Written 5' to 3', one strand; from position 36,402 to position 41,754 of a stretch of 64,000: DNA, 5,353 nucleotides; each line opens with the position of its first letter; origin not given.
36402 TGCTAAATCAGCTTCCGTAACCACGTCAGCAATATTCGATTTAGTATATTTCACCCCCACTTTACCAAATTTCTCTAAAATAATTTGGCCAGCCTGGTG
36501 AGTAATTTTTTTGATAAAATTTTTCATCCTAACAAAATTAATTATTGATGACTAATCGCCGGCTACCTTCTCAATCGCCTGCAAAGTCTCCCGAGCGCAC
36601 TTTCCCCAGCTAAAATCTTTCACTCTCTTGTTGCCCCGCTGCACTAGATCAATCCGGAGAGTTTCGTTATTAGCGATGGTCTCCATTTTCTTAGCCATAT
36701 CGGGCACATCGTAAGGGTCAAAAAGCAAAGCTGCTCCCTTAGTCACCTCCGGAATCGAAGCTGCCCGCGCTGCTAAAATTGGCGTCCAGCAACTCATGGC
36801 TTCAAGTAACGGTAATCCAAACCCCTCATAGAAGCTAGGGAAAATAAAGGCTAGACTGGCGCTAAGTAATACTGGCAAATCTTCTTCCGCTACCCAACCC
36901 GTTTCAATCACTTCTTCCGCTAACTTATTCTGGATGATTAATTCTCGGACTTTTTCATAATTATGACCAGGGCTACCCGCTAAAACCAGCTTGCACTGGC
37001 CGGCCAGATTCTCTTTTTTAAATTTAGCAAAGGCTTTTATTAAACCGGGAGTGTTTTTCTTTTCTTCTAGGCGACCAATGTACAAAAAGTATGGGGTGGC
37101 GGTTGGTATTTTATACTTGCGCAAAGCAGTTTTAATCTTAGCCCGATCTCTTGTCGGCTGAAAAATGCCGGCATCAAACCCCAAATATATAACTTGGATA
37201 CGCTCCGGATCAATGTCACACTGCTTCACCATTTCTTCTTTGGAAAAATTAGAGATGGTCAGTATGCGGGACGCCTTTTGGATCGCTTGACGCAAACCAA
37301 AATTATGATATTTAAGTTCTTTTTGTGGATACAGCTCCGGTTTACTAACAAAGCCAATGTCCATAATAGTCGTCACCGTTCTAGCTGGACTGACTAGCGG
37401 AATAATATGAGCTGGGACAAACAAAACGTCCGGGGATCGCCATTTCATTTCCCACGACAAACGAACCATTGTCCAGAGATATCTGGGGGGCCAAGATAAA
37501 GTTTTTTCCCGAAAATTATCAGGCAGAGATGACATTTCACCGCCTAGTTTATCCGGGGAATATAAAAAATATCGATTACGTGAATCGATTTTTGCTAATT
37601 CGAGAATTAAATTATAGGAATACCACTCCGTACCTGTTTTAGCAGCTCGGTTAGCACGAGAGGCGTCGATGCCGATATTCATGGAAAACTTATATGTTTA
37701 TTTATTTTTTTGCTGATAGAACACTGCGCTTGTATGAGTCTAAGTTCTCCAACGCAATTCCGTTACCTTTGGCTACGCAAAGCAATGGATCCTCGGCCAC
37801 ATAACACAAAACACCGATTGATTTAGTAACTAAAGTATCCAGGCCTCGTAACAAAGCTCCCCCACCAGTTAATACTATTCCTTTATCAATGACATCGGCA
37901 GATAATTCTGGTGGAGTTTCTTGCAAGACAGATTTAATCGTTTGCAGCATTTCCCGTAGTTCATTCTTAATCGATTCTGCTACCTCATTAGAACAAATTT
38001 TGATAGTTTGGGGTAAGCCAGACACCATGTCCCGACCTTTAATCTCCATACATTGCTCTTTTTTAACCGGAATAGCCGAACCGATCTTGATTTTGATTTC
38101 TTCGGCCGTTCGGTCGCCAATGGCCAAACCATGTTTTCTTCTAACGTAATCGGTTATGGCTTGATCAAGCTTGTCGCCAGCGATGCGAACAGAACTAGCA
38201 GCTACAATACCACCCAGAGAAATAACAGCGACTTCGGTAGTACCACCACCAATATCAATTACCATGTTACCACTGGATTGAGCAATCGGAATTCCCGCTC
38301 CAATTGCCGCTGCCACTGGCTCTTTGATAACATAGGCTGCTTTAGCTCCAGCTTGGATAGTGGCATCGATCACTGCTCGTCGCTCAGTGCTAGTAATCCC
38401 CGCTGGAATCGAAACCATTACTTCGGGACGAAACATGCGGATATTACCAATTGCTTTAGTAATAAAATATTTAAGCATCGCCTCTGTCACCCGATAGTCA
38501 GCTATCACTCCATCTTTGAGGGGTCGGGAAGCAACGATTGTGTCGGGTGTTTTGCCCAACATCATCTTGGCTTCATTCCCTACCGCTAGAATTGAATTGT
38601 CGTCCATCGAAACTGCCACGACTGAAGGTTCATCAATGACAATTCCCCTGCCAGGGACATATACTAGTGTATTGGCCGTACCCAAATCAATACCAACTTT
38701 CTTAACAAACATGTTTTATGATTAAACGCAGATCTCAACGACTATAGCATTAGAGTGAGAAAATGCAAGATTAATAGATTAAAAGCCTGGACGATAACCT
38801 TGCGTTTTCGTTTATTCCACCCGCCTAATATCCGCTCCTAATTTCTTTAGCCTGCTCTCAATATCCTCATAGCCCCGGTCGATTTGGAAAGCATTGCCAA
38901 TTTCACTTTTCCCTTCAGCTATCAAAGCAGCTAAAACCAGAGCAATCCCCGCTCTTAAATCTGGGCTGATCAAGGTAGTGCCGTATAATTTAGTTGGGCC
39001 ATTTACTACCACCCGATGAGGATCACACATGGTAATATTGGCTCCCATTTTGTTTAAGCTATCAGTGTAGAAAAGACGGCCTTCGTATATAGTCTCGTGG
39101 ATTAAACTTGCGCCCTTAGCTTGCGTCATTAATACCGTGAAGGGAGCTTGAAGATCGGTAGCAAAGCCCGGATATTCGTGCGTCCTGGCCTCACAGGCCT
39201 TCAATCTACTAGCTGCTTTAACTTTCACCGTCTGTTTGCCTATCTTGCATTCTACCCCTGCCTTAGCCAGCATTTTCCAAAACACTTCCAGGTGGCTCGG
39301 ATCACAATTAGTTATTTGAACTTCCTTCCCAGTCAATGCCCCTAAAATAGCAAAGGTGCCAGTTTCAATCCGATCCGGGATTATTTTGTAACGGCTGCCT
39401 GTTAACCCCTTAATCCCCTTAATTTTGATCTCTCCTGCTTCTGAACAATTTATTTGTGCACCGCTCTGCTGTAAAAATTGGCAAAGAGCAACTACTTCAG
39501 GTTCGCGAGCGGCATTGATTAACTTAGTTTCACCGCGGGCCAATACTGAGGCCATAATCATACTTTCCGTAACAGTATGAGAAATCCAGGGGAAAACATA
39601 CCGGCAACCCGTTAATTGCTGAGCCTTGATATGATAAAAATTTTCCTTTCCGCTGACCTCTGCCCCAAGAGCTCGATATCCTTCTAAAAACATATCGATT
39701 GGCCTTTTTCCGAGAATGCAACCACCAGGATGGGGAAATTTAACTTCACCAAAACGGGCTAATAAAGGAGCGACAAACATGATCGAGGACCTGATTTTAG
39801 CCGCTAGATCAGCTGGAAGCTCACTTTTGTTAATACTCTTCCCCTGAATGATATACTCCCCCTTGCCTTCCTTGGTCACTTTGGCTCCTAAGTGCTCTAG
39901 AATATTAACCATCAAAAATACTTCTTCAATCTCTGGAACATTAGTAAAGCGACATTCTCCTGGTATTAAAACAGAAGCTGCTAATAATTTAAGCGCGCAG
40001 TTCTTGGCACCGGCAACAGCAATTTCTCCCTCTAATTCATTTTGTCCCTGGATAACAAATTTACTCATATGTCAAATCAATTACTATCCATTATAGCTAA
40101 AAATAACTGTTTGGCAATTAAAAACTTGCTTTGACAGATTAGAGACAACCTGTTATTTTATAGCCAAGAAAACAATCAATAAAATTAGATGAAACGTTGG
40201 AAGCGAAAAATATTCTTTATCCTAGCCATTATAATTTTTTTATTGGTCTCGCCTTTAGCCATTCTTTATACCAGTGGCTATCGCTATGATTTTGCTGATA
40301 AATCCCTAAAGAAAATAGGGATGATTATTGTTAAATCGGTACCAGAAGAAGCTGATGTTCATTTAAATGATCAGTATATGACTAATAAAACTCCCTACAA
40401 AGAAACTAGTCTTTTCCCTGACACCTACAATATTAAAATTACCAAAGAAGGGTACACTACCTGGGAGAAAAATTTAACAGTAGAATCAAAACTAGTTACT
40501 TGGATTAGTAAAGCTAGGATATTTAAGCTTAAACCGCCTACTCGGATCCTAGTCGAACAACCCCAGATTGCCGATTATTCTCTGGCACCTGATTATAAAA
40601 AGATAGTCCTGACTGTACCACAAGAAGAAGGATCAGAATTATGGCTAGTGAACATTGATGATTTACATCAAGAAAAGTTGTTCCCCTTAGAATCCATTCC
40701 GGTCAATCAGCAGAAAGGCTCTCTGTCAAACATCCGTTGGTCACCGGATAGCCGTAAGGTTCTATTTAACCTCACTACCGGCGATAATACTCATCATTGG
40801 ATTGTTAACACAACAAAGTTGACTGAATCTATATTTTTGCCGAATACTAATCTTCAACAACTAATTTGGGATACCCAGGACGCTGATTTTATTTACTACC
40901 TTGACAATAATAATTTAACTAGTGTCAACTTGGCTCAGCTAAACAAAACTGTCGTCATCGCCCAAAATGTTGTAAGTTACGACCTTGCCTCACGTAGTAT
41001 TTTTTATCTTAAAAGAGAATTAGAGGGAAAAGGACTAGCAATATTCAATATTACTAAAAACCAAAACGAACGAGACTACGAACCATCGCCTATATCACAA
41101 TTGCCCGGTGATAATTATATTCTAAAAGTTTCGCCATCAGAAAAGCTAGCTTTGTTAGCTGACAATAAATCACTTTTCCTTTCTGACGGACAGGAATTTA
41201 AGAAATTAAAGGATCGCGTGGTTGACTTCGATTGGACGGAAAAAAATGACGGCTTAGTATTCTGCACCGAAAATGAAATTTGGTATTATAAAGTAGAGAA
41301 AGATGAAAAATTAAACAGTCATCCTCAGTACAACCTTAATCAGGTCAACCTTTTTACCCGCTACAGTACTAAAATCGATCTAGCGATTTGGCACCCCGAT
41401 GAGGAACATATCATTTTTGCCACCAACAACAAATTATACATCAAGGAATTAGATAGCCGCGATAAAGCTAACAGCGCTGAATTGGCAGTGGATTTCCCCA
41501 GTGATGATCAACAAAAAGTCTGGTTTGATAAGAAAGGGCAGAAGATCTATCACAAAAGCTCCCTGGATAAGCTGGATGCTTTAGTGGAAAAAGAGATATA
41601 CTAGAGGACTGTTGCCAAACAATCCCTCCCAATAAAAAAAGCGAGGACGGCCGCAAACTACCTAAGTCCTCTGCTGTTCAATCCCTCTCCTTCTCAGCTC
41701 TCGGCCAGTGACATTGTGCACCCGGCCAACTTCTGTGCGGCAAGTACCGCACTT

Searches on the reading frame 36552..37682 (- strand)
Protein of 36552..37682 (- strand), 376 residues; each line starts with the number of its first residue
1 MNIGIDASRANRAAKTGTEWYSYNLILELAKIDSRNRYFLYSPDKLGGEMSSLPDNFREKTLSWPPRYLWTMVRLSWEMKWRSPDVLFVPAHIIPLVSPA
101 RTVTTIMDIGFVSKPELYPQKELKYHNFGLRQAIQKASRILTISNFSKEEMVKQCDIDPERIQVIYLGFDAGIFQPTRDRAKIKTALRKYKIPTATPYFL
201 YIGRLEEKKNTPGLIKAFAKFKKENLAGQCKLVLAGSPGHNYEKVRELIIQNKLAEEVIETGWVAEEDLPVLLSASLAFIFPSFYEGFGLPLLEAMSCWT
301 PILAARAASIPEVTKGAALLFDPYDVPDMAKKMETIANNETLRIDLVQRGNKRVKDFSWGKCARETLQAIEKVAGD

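Call 62: search_protein_families(library=pfam, max_evalue=0.00001, proteins=[window:36552-37682:-])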
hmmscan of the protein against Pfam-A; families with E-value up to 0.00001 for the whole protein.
window:36552-37682:- (376 aa): 4 families
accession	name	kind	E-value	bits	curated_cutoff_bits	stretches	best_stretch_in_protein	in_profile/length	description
PF00534.26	Glycos_transf_1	-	2.4e-33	115.6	26.4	1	186-352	5-171/172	Glycosyl transferases group 1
PF13692.12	Glyco_trans_1_4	-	6.8e-26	91.7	27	1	197-339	2-142/142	Glycosyl transferases group 1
PF13439.12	Glyco_transf_4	-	8.5e-09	36.1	28.5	1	17-170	3-167/170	Glycosyltransferase Family 4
PF20706.3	GT4-conflict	-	2.1e-08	34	26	1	188-306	193-312/385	Family 4 Glycosyltransferase in conflict systems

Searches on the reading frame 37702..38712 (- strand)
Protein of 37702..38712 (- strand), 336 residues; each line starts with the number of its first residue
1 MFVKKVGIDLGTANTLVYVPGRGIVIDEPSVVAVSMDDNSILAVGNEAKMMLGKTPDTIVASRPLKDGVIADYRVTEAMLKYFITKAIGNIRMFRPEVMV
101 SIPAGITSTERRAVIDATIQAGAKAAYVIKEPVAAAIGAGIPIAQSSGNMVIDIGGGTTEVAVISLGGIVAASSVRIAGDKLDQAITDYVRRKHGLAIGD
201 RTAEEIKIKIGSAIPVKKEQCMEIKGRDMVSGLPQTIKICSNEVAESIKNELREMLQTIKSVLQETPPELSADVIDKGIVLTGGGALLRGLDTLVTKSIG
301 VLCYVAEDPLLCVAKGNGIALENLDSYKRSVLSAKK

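Call 62: search_protein_families(library=pfam, max_evalue=0.00001, proteins=[window:37702-38712:-])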
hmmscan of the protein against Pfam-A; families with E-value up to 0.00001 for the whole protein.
window:37702-38712:- (336 aa): 4 families
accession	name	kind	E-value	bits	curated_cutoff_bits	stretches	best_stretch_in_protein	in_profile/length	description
PF06723.19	MreB_Mbl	-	2.3e-138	460.9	27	1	4-328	2-326/327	MreB/Mbl protein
PF00022.25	Actin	-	2.1e-12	46.8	27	1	28-193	30-190/410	Actin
PF00012.26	HSP70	-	1.3e-11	43.9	20.6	1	96-284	134-335/599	Hsp70 protein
PF14450.12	FtsA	-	2.6e-10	41.2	31.8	1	150-301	1-105/127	Cell division protein FtsA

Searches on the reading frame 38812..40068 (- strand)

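Call 62: search_protein_families(library=pfam, max_evalue=0.00001, proteins=[window:38812-40068:-])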
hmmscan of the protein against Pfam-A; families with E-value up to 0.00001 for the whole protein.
window:38812-40068:- (418 aa): 1 family
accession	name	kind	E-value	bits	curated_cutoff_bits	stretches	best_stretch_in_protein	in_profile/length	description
PF00275.25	EPSP_synthase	-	1.3e-81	275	22.8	1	7-407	2-417/417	EPSP synthase (3-phosphoshikimate 1-carboxyvinyltransferase)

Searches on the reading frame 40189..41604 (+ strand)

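Call 62: search_protein_families(library=pfam, max_evalue=0.00001, proteins=[window:40189-41604:+])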
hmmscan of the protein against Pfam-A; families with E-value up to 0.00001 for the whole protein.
window:40189-41604:+ (471 aa): 2 families
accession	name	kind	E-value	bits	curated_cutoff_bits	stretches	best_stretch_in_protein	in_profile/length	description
PF08308.17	PEGA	-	6.2e-10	39.3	20.8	1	44-108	2-65/71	PEGA domain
PF00930.27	DPPIV_N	-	3e-07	29.9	22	0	385-424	34-73/354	Dipeptidyl peptidase IV (DPP IV) N-terminal region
